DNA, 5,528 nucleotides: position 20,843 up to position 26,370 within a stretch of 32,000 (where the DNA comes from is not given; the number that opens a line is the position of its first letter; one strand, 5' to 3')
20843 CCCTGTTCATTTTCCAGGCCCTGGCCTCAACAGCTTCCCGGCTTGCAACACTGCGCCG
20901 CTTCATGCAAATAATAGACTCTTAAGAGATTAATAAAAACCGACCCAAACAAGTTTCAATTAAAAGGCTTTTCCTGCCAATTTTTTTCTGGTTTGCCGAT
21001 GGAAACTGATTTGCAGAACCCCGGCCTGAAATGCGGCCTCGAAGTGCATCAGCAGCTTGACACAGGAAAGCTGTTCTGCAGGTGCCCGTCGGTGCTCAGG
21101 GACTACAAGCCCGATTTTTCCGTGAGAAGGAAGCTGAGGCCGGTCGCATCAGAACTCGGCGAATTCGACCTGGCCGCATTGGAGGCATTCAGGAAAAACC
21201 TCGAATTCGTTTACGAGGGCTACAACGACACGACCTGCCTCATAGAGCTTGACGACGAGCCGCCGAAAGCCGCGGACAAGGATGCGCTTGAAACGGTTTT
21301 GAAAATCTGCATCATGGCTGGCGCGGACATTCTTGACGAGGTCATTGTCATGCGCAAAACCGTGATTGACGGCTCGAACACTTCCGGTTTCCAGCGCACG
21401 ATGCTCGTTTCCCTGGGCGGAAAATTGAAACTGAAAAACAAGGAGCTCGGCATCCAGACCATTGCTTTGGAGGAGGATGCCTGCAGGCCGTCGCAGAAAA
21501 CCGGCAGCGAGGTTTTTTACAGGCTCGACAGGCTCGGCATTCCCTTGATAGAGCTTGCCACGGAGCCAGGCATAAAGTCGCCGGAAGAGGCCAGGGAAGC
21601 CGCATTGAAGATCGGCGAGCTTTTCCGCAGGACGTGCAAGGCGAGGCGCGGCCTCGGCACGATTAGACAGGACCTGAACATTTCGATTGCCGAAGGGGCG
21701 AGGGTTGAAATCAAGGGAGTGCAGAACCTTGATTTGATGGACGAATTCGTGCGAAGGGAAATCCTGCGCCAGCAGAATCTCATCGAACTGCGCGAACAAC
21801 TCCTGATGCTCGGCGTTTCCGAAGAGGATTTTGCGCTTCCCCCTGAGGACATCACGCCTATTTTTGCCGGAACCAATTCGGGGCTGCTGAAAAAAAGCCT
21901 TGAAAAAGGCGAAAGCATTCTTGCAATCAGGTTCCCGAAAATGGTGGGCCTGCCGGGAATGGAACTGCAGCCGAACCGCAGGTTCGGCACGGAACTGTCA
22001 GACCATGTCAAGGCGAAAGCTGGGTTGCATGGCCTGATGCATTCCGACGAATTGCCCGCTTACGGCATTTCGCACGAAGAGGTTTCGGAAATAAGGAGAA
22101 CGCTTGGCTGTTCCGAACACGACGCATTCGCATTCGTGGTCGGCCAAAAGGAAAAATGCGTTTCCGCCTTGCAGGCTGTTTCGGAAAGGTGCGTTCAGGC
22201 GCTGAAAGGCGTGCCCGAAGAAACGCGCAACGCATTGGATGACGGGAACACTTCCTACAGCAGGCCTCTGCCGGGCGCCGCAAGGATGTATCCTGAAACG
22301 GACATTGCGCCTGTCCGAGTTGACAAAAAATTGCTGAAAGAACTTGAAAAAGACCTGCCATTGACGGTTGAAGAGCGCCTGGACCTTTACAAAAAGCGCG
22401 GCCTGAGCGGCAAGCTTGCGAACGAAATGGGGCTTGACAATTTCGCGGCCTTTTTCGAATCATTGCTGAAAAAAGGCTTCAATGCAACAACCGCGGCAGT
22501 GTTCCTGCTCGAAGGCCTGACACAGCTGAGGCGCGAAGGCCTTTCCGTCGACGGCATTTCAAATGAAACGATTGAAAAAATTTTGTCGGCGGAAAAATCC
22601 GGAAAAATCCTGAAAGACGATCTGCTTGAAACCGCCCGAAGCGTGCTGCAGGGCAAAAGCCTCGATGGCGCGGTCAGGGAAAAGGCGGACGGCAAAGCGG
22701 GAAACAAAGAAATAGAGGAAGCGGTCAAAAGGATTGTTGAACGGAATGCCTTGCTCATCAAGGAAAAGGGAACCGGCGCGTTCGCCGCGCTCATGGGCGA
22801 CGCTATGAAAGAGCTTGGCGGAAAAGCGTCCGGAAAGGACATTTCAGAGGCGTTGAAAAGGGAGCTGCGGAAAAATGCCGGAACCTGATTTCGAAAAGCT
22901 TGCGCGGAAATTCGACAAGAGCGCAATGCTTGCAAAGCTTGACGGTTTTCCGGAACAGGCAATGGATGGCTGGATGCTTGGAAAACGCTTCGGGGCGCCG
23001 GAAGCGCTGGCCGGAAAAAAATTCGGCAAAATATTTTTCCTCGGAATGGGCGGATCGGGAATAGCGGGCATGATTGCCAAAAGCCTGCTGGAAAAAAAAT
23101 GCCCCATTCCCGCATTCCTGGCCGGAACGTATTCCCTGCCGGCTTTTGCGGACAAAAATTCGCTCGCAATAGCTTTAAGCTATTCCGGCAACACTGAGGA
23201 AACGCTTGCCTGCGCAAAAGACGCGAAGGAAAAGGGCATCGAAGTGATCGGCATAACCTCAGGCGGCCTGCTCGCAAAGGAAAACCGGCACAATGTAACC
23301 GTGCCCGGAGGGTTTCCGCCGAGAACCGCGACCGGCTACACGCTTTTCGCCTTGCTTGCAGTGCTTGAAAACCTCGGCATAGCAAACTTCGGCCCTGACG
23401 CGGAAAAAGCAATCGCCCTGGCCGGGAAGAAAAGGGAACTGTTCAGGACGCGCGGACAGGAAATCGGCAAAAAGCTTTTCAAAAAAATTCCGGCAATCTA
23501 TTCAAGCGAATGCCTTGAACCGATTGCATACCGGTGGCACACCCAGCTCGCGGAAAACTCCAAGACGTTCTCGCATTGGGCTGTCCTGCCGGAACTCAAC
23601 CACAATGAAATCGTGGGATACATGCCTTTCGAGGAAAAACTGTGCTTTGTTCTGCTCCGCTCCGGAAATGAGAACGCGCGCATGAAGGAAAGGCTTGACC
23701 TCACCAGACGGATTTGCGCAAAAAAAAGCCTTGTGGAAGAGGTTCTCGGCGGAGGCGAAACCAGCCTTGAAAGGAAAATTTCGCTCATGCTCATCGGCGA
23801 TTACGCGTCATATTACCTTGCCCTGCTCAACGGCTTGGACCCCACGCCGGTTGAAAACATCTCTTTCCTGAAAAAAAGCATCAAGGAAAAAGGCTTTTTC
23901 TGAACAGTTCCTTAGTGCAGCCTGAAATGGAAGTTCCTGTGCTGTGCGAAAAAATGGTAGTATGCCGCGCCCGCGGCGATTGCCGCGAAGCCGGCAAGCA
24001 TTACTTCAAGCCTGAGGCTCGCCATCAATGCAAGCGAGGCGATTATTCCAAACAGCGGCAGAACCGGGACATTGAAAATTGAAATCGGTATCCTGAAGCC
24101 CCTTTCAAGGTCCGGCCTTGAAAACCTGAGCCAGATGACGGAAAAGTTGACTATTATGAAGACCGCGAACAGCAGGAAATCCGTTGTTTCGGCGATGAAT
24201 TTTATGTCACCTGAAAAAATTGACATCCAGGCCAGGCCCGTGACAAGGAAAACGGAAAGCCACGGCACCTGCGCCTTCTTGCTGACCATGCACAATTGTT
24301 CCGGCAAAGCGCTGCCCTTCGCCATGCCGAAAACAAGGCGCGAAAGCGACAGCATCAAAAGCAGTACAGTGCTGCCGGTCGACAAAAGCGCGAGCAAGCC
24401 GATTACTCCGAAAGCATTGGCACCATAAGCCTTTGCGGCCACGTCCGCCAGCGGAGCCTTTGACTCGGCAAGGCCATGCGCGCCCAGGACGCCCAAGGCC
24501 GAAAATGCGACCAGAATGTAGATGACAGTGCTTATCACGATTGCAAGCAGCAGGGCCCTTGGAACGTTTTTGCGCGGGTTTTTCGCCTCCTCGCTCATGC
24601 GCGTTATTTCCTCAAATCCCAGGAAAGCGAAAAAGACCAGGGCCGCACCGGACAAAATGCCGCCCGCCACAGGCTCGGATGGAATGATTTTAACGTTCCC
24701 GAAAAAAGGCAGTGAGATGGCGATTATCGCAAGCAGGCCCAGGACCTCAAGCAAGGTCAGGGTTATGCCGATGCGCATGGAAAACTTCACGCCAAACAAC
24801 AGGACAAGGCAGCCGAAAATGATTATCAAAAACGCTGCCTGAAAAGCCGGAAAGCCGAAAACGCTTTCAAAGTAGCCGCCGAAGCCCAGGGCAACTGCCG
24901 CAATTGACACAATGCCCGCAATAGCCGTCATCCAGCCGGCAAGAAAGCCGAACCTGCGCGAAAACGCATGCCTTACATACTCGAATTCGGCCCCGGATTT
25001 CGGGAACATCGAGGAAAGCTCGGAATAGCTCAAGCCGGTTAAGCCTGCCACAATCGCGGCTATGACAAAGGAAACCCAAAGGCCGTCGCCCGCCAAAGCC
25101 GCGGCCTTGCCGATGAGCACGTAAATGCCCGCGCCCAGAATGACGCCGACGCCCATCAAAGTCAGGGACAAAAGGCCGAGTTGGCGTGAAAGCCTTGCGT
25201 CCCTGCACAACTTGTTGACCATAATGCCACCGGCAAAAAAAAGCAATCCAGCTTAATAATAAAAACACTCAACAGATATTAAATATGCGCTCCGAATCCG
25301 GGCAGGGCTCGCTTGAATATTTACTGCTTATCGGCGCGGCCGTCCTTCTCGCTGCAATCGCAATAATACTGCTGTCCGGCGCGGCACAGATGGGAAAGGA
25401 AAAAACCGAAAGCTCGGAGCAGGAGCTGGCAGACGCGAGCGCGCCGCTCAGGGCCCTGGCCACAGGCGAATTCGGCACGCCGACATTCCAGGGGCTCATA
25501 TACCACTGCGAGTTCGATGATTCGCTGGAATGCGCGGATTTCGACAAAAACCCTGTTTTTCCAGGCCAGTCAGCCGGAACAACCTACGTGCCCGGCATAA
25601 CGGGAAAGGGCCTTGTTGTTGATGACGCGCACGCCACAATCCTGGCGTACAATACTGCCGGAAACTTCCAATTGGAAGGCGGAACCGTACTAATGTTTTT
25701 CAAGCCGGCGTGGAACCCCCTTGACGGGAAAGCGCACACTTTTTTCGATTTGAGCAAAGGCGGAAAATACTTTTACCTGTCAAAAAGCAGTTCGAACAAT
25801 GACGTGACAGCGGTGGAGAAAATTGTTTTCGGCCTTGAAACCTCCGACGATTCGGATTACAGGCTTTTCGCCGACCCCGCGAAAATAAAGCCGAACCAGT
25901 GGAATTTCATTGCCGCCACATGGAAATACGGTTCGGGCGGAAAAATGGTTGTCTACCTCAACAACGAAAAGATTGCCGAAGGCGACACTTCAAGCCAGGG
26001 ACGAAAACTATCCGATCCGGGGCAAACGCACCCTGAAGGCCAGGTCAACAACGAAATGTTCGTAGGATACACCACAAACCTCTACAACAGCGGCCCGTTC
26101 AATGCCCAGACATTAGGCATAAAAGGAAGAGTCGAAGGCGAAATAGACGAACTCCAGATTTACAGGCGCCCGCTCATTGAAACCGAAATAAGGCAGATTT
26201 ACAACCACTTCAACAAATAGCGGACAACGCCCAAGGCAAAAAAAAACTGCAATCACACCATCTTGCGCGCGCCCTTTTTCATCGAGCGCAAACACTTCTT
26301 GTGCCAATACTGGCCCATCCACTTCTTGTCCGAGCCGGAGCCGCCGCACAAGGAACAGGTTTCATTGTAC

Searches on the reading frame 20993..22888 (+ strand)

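Call 32: search_protein_families(library=pfam, proteins=[window:20993-22888:+])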
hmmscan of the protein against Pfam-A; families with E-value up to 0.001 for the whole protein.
window:20993-22888:+ (631 aa): 3 families
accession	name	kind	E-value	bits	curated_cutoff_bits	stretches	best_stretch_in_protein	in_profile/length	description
PF02934.20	GatB_N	-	3.1e-51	174.6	23.4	1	13-448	2-276/277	GatB/GatE catalytic domain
PF02938.19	GAD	-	2e-15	57.3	23.4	1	300-393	2-95/95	GAD domain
PF02637.23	GatB_Yqey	-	2.1e-14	54.1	27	1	487-625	2-148/148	GatB domain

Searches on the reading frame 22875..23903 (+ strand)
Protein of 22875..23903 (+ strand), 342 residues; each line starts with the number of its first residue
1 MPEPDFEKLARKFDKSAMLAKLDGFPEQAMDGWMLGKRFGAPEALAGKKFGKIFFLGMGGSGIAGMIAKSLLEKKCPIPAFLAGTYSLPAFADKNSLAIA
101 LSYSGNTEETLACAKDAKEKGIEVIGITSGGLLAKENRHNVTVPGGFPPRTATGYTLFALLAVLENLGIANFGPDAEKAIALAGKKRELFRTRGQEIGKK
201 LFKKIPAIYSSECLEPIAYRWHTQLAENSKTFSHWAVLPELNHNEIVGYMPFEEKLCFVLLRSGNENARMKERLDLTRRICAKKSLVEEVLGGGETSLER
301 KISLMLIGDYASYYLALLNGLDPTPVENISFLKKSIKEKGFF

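Call 32: search_protein_families(library=pfam, proteins=[window:22875-23903:+])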
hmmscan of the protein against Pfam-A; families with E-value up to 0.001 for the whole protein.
window:22875-23903:+ (342 aa): 3 families
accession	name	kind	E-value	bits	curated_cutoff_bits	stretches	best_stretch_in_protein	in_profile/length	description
PF10432.14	bact-PGI_C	-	1e-43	149.3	24.5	1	194-335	5-150/151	Bacterial phospho-glucose isomerase C-terminal SIS domain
PF01380.27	SIS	-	2.4e-11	44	25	1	51-145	6-106/131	SIS domain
PF13580.11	SIS_2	-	0.00036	21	27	1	94-129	103-138/138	SIS domain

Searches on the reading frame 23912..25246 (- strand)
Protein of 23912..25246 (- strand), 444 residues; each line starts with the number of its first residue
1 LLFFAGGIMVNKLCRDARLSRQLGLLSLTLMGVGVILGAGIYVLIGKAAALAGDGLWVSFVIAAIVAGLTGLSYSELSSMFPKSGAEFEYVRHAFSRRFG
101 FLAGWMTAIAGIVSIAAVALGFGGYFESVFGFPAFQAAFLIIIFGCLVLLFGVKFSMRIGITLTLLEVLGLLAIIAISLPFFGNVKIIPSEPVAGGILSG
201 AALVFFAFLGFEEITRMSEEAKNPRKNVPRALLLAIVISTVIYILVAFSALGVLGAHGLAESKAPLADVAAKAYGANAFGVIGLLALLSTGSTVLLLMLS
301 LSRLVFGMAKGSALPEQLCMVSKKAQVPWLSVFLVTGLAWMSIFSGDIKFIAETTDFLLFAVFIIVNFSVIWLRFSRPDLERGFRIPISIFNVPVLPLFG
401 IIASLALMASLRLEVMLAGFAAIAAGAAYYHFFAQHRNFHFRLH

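Call 32: search_protein_families(library=pfam, proteins=[window:23912-25246:-])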
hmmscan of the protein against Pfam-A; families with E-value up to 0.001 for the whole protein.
window:23912-25246:- (444 aa): 4 families
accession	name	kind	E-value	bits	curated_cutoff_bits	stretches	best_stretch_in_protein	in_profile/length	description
PF13520.12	AA_permease_2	-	1.1e-45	156.8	27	1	23-408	1-401/427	Amino acid permease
PF00324.27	AA_permease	-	1.7e-35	123.1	24.6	1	28-421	2-427/470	Amino acid permease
PF03845.19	Spore_permease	-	1.6e-09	37.5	23.4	1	28-266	7-246/321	Spore germination protein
PF13906.12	AA_permease_C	-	0.00049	20.6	27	1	393-437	6-50/51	C-terminus of AA_permease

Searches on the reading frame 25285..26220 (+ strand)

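Call 32: search_protein_families(library=pfam, proteins=[window:25285-26220:+])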
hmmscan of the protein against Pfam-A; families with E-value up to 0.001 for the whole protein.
window:25285-26220:+ (311 aa): 2 families
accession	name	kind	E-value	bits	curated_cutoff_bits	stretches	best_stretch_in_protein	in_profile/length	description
PF13385.13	Laminin_G_3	-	1.8e-10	41.6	27.6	1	126-302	12-150/151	Concanavalin A-like lectin/glucanases superfamily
PF04021.17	Class_IIIsignal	-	2e-05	24.8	23.7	1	6-28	3-25/27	Class III signal peptide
